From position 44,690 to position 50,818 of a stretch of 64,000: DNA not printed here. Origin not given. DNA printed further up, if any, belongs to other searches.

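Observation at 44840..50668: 1942-aa surface protein combining Asp-box beta-propellers, a PA14-like domain and a C-terminal peptidoglycan-binding domain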

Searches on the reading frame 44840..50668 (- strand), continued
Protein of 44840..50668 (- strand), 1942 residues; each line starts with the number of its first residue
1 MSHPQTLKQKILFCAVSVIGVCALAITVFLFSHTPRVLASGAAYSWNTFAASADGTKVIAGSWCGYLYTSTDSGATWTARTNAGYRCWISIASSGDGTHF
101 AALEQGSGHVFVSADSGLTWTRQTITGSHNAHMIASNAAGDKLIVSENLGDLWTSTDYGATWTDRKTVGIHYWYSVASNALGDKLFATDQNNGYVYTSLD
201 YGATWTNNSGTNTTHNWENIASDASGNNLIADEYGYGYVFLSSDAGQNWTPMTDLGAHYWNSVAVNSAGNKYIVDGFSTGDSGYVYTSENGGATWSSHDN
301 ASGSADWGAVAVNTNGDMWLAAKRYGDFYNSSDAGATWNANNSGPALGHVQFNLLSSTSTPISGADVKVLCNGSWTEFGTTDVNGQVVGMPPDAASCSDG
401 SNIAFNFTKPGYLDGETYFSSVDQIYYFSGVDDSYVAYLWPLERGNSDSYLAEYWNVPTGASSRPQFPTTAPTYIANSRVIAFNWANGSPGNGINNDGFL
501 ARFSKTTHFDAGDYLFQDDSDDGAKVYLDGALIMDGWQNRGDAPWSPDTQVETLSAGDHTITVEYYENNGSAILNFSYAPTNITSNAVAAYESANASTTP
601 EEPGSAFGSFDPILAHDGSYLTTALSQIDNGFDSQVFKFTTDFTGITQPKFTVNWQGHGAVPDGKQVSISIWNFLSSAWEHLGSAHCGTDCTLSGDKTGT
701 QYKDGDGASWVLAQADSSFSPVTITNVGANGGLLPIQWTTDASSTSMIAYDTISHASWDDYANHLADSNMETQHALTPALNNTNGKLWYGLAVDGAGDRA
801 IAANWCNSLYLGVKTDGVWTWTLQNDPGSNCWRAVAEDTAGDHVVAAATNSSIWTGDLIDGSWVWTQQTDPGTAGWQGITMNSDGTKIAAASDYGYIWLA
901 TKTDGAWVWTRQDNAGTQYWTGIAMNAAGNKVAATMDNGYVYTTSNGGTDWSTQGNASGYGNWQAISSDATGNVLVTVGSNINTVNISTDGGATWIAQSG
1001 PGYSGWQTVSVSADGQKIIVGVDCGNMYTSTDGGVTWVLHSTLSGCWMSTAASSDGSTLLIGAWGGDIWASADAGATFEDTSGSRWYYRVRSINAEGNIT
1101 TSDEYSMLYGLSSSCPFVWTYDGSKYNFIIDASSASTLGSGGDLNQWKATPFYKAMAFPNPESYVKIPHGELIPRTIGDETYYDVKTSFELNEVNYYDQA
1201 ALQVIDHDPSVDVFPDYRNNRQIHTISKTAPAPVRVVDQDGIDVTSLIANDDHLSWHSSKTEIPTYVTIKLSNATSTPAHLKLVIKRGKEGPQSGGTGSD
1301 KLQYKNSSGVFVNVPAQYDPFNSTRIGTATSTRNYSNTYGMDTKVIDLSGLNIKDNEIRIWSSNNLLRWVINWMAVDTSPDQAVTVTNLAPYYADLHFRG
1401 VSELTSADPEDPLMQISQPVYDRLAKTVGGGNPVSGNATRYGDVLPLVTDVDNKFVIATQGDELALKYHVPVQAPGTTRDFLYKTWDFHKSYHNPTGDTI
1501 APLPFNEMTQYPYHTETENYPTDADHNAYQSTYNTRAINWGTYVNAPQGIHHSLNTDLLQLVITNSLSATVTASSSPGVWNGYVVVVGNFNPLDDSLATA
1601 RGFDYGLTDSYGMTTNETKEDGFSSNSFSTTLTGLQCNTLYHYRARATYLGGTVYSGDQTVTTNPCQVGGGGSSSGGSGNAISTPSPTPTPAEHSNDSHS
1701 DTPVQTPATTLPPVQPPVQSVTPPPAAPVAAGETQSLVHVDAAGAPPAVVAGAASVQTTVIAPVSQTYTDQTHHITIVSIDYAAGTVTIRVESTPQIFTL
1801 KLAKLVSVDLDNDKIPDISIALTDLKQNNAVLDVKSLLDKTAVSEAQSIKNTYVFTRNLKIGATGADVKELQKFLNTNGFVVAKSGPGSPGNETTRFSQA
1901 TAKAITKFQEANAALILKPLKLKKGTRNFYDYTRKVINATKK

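Call 9: find_homologous_proteins(query=window:44840-50668:-)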
Query window:44840-50668:- (1942 aa): 224 proteins with E <= 0.001 among 8000 candidates; the best 120 are listed.
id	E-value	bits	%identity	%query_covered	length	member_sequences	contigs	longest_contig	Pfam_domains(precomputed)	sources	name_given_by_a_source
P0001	0.0e+0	4475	100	100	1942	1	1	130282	PF07691.18,PF01471.24,PF15902.13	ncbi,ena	-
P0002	0.0e+0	2197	57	80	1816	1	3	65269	PF07691.18,PF01471.24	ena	-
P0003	0.0e+0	1757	52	81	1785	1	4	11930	PF07691.18,PF25852.1,PF15902.13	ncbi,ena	-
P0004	0.0e+0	1565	49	80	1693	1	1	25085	PF07691.18,PF01471.24,PF15902.13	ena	-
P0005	0.0e+0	1074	40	15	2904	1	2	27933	PF15899.12,PF25852.1,PF01471.24,PF23414.2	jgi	jgi:photosystem II stability/assembly factor-like uncharacterized protein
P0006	1.6e-297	1009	43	14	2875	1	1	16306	PF07532.18,PF15899.12,PF25852.1,PF14870.13,PF01471.24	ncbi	-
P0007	8.3e-297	1006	39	14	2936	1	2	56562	PF15899.12,PF25852.1,PF01471.24,PF15902.13,PF23414.2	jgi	jgi:photosystem II stability/assembly factor-like uncharacterized protein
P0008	1.1e-288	980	39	15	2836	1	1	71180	PF15899.12,PF25852.1,PF01471.24,PF15902.13,PF23414.2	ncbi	-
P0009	2.0e-189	650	44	12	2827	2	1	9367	PF15899.12,PF14870.13,PF15902.13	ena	-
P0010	1.6e-178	614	34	20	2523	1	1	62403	PF15899.12,PF25852.1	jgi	jgi:photosystem II stability/assembly factor-like uncharacterized protein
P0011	1.3e-176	608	40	16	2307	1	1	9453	PF00801.27,PF07603.18,PF15899.12,PF25852.1,PF18998.7,PF14870.13,PF13946.12,PF18911.7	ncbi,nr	ncbi:MAG: DUF1566 domain-containing protein, partial [Desulfobacterales bacterium]|nr:DUF1566 domain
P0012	1.1e-161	558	38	15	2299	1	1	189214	PF16655.13,PF22352.3,PF10342.16,PF15899.12,PF25852.1,PF24316.2,PF00041.28,PF15902.13,PF23414.2,PF18911.7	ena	-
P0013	2.3e-145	504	40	15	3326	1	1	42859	PF17892.8,PF00028.24,PF17803.8,PF24316.2,PF02012.27,PF15902.13,PF18911.7,PF17963.8,PF18957.7,PF25852.1,PF05345.19,PF19077.7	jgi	-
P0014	8.3e-145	502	38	15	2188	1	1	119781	PF23381.2,PF15899.12,PF25852.1,PF17803.8,PF05345.19,PF02012.27,PF15902.13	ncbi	-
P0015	1.1e-144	502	35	19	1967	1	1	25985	PF00801.27,PF23381.2,PF13385.14,PF15899.12,PF25852.1,PF14870.13,PF00041.28,PF15902.13,PF23414.2,PF18911.7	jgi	jgi:photosystem II stability/assembly factor-like uncharacterized protein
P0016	1.2e-144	502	41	15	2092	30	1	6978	PF17963.8,PF15899.12,PF25852.1,PF05345.19,PF02012.27,PF15902.13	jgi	jgi:hypothetical protein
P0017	3.9e-142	494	35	19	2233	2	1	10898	PF15899.12,PF25852.1,PF15902.13,PF23414.2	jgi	-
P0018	8.7e-139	482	36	12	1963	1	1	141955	PF15899.12,PF25852.1,PF24316.2,PF14870.13,PF02012.27,PF15902.13,PF23414.2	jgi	jgi:photosystem II stability/assembly factor-like uncharacterized protein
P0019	6.4e-138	480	40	15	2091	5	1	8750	PF15899.12,PF25852.1,PF05345.19,PF02012.27,PF15902.13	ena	-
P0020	5.0e-132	460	37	15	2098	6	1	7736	PF15899.12,PF25852.1,PF17803.8,PF05345.19,PF02012.27,PF15902.13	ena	-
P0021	6.5e-132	460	39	12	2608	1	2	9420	PF24619.2,PF25852.1,PF05345.19,PF02012.27,PF15902.13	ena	-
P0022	1.4e-128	449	39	15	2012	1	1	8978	PF17963.8,PF15899.12,PF25852.1,PF05345.19,PF02012.27,PF15902.13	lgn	-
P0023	1.4e-128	449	39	15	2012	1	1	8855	PF17963.8,PF15899.12,PF25852.1,PF05345.19,PF02012.27,PF15902.13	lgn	-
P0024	2.4e-124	435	39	16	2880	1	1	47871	PF25852.1,PF14433.12,PF20067.6,PF15902.13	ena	-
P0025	2.7e-123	431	37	15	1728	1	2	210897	PF15899.12,PF25852.1,PF14870.13,PF02012.27,PF15902.13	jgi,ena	-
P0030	2.4e-121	425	37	15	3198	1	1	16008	PF14312.13,PF17892.8,PF15899.12,PF13540.13,PF25384.2,PF15902.13,PF25390.2,PF07679.23,PF13895.13,PF17963.8,PF13927.13,PF25852.1,PF14870.13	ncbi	-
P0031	3.8e-121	424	38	10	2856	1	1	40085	PF04488.22,PF13385.14,PF15899.12,PF25852.1,PF00041.28,PF15902.13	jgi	jgi:photosystem II stability/assembly factor-like uncharacterized protein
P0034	1.3e-119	419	41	15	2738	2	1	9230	PF25852.1,PF15902.13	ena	-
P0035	8.3e-118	413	33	15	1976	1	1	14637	PF16655.13,PF04488.22,PF25059.2,PF14870.13,PF02012.27,PF00041.28,PF15902.13,PF16656.12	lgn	-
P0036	8.4e-115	403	42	15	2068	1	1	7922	PF15899.12,PF25852.1,PF15902.13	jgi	jgi:photosystem II stability/assembly factor-like uncharacterized protein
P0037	1.1e-114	403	32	16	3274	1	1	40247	PF15899.12,PF25852.1,PF15902.13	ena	-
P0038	2.3e-113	398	33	15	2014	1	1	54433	PF14870.13,PF15902.13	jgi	jgi:hypothetical protein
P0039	3.6e-113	398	41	15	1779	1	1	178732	PF16403.12,PF13884.12,PF15902.13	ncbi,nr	ncbi:MAG TPA: immunoglobulin-like domain-containing protein [Candidatus Paceibacterota bacterium]|nr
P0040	3.5e-111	391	40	12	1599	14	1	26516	PF15899.12,PF25852.1,PF05345.19,PF02012.27,PF15902.13,PF23414.2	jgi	jgi:Putative Ig domain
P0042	1.9e-109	385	40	12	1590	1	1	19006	PF25852.1,PF05345.19,PF02012.27,PF15902.13,PF23414.2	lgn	-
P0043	1.2e-106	376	34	19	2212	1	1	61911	PF12768.14,PF17164.11,PF02494.23,PF15899.12,PF25852.1,PF15902.13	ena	-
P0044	1.6e-106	375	36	14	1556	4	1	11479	PF04488.22,PF25059.2,PF15899.12,PF25852.1,PF14870.13,PF02012.27,PF00041.28,PF15902.13,PF16656.12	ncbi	ncbi:MAG: WD40/YVTN/BNR-like repeat-containing protein [Limisphaerales bacterium]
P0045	4.0e-106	374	37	16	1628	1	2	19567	PF00801.27,PF15899.12,PF00028.24,PF25852.1,PF14870.13,PF02012.27,PF15902.13,PF23414.2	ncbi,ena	-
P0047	1.0e-103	366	33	15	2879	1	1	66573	PF15899.12,PF02012.27,PF15902.13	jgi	-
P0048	6.6e-103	364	45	15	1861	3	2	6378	PF13229.13,PF15899.12,PF25852.1,PF14870.13,PF15902.13,PF23414.2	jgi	jgi:parallel beta-helix repeat protein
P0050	7.4e-101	357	36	15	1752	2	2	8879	PF22073.3,PF15780.12,PF15899.12,PF00028.24,PF14870.13,PF02012.27,PF22544.3,PF15902.13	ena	-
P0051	2.1e-98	349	35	14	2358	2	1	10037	PF15899.12,PF15902.13,PF23414.2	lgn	-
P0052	2.7e-98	348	35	15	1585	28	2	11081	PF15899.12,PF25852.1,PF17803.8,PF05345.19,PF15902.13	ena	-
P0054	7.1e-97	344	39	13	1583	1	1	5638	PF23381.2,PF15899.12,PF25852.1,PF17803.8,PF05345.19,PF02012.27,PF15902.13,PF23414.2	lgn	-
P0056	1.0e-95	340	38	15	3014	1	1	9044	PF07646.22,PF13418.13,PF13415.13,PF01833.31,PF17892.8,PF00028.24,PF17803.8,PF24981.2,PF13540.13,PF01344.32,PF25210.2,PF15902.13,PF25390.2,PF13964.13,PF17963.8,PF25852.1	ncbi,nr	ncbi:MAG: tandem-95 repeat protein, partial [Verrucomicrobia bacterium]|nr:tandem-95 repeat protein 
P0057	1.5e-93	332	36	15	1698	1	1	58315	PF15899.12,PF25852.1,PF24316.2,PF05345.19,PF02012.27,PF15902.13,PF23414.2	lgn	-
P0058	1.6e-93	332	37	15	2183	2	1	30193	PF17963.8,PF25852.1,PF17803.8,PF24316.2,PF05345.19,PF02012.27,PF15902.13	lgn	-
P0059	6.0e-93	330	29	15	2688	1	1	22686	PF15899.12,PF25852.1,PF24316.2,PF14870.13,PF15902.13,PF13088.13,PF13403.12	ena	-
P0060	2.1e-92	329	39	12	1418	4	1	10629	PF23381.2,PF25852.1,PF05345.19,PF02012.27,PF15902.13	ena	-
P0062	9.9e-92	326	40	13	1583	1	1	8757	PF15899.12,PF25852.1,PF15902.13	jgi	jgi:hypothetical protein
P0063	6.5e-90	320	36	15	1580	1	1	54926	PF23381.2,PF15899.12,PF25852.1,PF17803.8,PF05345.19,PF02012.27,PF15902.13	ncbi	-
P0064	1.9e-89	319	37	13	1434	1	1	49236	PF07691.18,PF10528.15,PF15899.12,PF25852.1,PF15902.13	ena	-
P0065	1.3e-88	316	38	13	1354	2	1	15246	PF00028.24,PF18998.7,PF15902.13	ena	-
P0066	1.3e-88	316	39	15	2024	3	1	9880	PF17963.8,PF23381.2,PF25852.1,PF17803.8,PF24316.2,PF14870.13,PF05345.19,PF02012.27,PF15902.13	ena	-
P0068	4.0e-88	314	39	15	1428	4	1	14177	PF22073.3,PF15780.12,PF07610.18,PF25852.1,PF20067.6,PF26550.2,PF12371.15,PF22544.3,PF15902.13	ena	-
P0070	3.0e-86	308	35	14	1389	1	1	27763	PF15899.12,PF25852.1,PF02012.27,PF15902.13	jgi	-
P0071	1.1e-85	306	36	15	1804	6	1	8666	PF12733.14,PF15899.12,PF14870.13,PF02012.27,PF15902.13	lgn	-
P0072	1.2e-85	306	33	15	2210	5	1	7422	PF23381.2,PF15899.12,PF25852.1,PF24316.2,PF05345.19,PF02012.27,PF15902.13,PF23414.2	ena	-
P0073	4.3e-85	304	36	13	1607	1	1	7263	PF15899.12,PF25852.1,PF17803.8,PF05345.19,PF02012.27,PF15902.13,PF23414.2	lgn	-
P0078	5.8e-82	294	34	15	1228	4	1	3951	PF15899.12,PF25852.1,PF24316.2,PF02012.27,PF15902.13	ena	-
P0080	2.4e-79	285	32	15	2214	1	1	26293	PF23381.2,PF24316.2,PF24817.2,PF02012.27,PF15902.13,PF13088.13,PF17963.8,PF25852.1,PF14870.13,PF05345.19,PF00400.39,PF23414.2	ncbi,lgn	-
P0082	1.1e-78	283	39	13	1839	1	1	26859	PF04488.22,PF15899.12,PF25852.1,PF13884.12,PF14870.13,PF18454.8,PF02012.27,PF15902.13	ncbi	-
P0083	1.2e-78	283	39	14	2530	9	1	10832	PF17963.8,PF17892.8,PF25852.1,PF17803.8,PF16184.12,PF02012.27,PF15902.13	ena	-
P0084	1.7e-77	279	33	17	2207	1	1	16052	PF17963.8,PF23381.2,PF24619.2,PF25852.1,PF24316.2,PF05345.19,PF02012.27,PF15902.13,PF23414.2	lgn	-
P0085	3.0e-76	275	35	15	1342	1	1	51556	PF15899.12,PF25852.1,PF24316.2,PF14870.13,PF02012.27,PF15902.13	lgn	-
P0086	4.8e-76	274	33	16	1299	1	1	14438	PF25059.2,PF25852.1,PF01471.24,PF02012.27,PF15902.13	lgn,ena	-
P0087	4.9e-76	274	32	15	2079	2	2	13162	PF17963.8,PF23381.2,PF15899.12,PF25852.1,PF24316.2,PF05345.19,PF02012.27,PF15902.13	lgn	-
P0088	5.6e-76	274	35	15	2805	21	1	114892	PF17963.8,PF17892.8,PF25852.1,PF17803.8,PF16184.12,PF15902.13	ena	-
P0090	2.0e-75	272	37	15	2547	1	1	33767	PF17963.8,PF17892.8,PF25852.1,PF17803.8,PF16184.12,PF15902.13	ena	-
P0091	5.5e-75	271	36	14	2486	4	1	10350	PF17963.8,PF17892.8,PF15899.12,PF25852.1,PF17803.8,PF16184.12,PF15902.13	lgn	-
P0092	1.1e-74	270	36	15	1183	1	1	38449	PF14870.13,PF02012.27,PF15902.13,PF23414.2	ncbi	-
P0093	1.2e-74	270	41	13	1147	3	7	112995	PF15899.12,PF25852.1,PF20067.6,PF02012.27,PF15902.13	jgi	jgi:photosystem II stability/assembly factor-like uncharacterized protein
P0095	6.8e-74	267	36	14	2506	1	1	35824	PF17963.8,PF17892.8,PF15899.12,PF25852.1,PF17803.8,PF16184.12,PF15902.13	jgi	jgi:photosystem II stability/assembly factor-like uncharacterized protein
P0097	3.4e-73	265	36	13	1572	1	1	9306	PF00078.33,PF00028.24,PF01471.24,PF15902.13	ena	-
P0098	4.5e-73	265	37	12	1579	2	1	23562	PF17963.8,PF23381.2,PF25852.1,PF24316.2,PF05345.19,PF02012.27,PF15902.13,PF23414.2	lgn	-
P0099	2.1e-72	262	37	14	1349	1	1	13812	PF00028.24,PF18998.7,PF15902.13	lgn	-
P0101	1.0e-70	257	35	13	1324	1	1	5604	PF00028.24,PF18998.7,PF14870.13,PF07676.19,PF15902.13,PF23414.2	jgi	jgi:photosystem II stability/assembly factor-like uncharacterized protein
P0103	1.1e-69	253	38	14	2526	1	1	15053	PF17963.8,PF17892.8,PF25852.1,PF17803.8,PF16184.12,PF02012.27,PF15902.13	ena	-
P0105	2.4e-69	252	36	13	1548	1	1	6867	PF17963.8,PF23381.2,PF15899.12,PF25852.1,PF17803.8,PF05345.19,PF02012.27,PF15902.13,PF23414.2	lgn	-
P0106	1.3e-68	250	35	12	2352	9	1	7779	PF12951.14,PF16655.13,PF25059.2,PF23376.2,PF00041.28,PF15902.13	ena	-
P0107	2.1e-68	249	33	15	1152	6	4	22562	PF02012.27,PF15902.13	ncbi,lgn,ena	-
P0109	6.4e-68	248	34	15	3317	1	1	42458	PF07610.18,PF03478.25,PF24507.2,PF22544.3,PF15902.13,PF22073.3,PF13895.13,PF15780.12,PF13927.13,PF25852.1,PF14870.13,PF12371.15,PF23414.2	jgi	jgi:hypothetical protein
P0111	7.7e-68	247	37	13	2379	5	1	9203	PF17963.8,PF17892.8,PF25852.1,PF17803.8,PF13570.14,PF16184.12,PF15902.13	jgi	-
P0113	1.0e-67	247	38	16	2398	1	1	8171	PF17164.11,PF01833.31,PF23381.2,PF13385.14,PF15899.12,PF25852.1,PF00400.39,PF02012.27,PF15902.13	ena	-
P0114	4.7e-66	241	35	15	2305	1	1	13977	PF07679.23,PF13895.13,PF07686.24,PF13927.13,PF15899.12,PF00047.32,PF01436.28,PF25021.2,PF06739.18,PF15902.13,PF08450.19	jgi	jgi:sugar lactone lactonase YvrE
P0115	1.1e-65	240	30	14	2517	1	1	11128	PF13385.14,PF15899.12,PF00041.28,PF15902.13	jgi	jgi:photosystem II stability/assembly factor-like uncharacterized protein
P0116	4.7e-63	231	32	12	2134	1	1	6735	PF15899.12,PF24316.2,PF14870.13,PF02012.27,PF15902.13,PF13403.12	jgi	jgi:hypothetical protein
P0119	6.1e-58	214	38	13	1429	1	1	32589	PF15899.12,PF14870.13,PF02012.27,PF15902.13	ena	-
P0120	3.6e-57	212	34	12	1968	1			PF15899.12,PF02012.27,PF15902.13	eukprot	eukprot:gene9957-11673_t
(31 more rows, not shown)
